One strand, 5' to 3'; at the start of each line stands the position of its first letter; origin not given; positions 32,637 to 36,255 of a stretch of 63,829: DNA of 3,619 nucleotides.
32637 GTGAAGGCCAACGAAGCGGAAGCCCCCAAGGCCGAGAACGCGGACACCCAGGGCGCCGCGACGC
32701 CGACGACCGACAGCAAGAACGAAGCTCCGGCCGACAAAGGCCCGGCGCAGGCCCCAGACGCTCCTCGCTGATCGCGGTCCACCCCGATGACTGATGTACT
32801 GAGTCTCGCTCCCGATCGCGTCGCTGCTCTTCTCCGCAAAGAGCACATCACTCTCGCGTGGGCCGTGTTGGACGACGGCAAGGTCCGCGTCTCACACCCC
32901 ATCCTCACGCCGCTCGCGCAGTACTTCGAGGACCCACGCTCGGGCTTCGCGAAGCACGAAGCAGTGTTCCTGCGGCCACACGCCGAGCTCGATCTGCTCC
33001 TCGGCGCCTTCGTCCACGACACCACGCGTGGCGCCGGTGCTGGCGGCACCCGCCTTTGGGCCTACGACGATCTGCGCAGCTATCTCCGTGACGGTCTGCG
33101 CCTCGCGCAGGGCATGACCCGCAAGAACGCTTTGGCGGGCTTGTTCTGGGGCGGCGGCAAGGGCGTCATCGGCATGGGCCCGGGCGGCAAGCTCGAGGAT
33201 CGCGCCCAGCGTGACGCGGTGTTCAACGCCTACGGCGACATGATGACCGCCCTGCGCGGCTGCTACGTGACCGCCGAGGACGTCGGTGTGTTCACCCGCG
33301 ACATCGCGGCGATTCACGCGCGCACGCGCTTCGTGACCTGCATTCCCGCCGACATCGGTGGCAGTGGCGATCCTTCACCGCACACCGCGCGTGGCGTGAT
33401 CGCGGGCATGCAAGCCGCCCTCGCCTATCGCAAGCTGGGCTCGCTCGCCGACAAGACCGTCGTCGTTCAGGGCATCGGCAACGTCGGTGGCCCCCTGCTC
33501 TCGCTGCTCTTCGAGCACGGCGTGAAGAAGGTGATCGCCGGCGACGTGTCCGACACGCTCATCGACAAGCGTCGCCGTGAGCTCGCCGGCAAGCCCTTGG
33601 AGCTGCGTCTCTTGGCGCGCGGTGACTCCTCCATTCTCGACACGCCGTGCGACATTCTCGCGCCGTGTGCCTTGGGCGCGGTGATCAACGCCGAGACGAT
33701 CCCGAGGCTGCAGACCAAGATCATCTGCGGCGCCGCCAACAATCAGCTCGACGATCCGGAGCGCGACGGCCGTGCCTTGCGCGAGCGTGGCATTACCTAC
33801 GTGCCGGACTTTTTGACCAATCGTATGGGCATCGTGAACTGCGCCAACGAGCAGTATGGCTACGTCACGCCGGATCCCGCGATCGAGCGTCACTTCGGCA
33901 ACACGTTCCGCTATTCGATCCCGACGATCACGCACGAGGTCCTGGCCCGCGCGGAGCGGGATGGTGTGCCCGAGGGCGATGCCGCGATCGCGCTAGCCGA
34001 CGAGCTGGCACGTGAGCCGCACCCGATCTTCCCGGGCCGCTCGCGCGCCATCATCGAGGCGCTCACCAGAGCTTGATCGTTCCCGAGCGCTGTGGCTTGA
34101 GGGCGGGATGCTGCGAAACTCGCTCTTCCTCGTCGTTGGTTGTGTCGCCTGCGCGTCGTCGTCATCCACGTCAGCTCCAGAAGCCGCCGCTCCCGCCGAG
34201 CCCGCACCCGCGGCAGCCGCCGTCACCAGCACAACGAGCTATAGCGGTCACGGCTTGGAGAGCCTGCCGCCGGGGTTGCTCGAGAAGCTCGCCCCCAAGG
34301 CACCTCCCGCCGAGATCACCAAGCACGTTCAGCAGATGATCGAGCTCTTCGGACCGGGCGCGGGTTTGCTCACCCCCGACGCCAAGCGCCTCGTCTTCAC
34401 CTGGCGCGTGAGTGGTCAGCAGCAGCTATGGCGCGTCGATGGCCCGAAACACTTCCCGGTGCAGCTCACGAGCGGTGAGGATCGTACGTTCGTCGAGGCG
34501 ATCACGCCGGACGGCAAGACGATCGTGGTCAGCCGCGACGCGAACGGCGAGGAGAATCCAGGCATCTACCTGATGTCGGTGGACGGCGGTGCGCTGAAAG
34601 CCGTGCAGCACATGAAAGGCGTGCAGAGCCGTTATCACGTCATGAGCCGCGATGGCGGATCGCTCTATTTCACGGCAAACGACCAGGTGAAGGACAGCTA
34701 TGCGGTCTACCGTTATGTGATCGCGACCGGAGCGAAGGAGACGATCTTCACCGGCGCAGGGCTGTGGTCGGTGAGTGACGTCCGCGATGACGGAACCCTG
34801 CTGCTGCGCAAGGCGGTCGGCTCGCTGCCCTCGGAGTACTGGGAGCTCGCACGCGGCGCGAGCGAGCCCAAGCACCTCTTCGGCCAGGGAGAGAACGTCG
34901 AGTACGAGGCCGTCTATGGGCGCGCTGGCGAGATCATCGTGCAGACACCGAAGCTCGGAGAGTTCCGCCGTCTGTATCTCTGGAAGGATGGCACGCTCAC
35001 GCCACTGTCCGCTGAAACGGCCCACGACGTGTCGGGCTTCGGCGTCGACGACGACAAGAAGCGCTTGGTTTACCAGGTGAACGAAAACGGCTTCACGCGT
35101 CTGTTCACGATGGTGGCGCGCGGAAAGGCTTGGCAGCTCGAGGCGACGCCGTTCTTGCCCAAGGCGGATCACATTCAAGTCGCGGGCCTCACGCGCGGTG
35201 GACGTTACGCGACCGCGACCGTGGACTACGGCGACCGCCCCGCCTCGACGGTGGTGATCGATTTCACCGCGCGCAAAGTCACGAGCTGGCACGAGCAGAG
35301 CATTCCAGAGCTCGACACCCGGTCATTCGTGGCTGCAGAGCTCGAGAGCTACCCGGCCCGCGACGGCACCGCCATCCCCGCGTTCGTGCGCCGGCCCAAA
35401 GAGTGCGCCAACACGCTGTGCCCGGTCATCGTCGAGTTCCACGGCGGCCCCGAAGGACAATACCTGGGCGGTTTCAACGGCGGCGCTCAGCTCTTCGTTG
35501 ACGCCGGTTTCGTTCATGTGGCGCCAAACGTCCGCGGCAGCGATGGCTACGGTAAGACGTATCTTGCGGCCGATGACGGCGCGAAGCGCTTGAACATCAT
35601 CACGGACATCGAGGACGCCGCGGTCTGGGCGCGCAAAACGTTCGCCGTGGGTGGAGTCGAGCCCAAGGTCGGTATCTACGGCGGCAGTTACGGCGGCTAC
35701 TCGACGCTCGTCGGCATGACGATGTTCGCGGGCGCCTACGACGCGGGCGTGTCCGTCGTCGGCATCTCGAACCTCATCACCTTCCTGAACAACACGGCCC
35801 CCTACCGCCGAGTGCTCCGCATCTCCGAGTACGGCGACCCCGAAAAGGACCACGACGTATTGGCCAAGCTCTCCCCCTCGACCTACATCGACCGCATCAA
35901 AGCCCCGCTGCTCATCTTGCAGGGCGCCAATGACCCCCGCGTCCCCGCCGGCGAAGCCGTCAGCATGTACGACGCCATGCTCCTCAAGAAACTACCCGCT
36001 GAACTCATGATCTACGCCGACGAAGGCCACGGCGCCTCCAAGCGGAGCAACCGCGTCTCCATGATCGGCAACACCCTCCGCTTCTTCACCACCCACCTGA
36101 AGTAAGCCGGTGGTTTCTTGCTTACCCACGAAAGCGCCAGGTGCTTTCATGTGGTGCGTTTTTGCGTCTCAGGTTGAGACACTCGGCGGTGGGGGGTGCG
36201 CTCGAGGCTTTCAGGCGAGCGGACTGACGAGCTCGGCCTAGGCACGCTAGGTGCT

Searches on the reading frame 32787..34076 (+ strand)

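Call 84: search_protein_families(library=pfam, proteins=[window:32787-34076:+], max_evalue=0.00001)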
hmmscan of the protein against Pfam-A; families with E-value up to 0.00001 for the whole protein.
window:32787-34076:+ (429 aa): 2 families
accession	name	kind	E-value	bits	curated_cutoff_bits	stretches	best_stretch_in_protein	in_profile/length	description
PF00208.27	ELFV_dehydrog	-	2.3e-19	70.5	23.4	1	191-401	1-226/241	Glutamate/Leucine/Phenylalanine/Valine dehydrogenase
PF02812.23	ELFV_dehydrog_N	-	5.2e-13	49.3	25.3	1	76-180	27-127/129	Glu/Leu/Phe/Val dehydrogenase, dimerisation domain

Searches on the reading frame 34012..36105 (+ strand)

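Call 84: search_protein_families(library=pfam, proteins=[window:34012-36105:+], max_evalue=0.00001)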
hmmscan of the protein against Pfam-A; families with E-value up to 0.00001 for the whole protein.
window:34012-36105:+ (697 aa): 4 families
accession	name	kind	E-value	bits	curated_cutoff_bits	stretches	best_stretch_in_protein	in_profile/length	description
PF00326.27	Peptidase_S9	-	1.7e-37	129.4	22.6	1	489-697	4-211/213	Prolyl oligopeptidase family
PF20434.5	BD-FAE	-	8.2e-08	32.4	26.8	1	530-655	67-214/215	BD-FAE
PF02129.25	Peptidase_S15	-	4.7e-07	30.2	23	0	451-589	1-133/262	X-Pro dipeptidyl-peptidase (S15 family)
PF01738.24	DLH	-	5.4e-06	26.6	21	0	495-681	37-194/217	Dienelactone hydrolase family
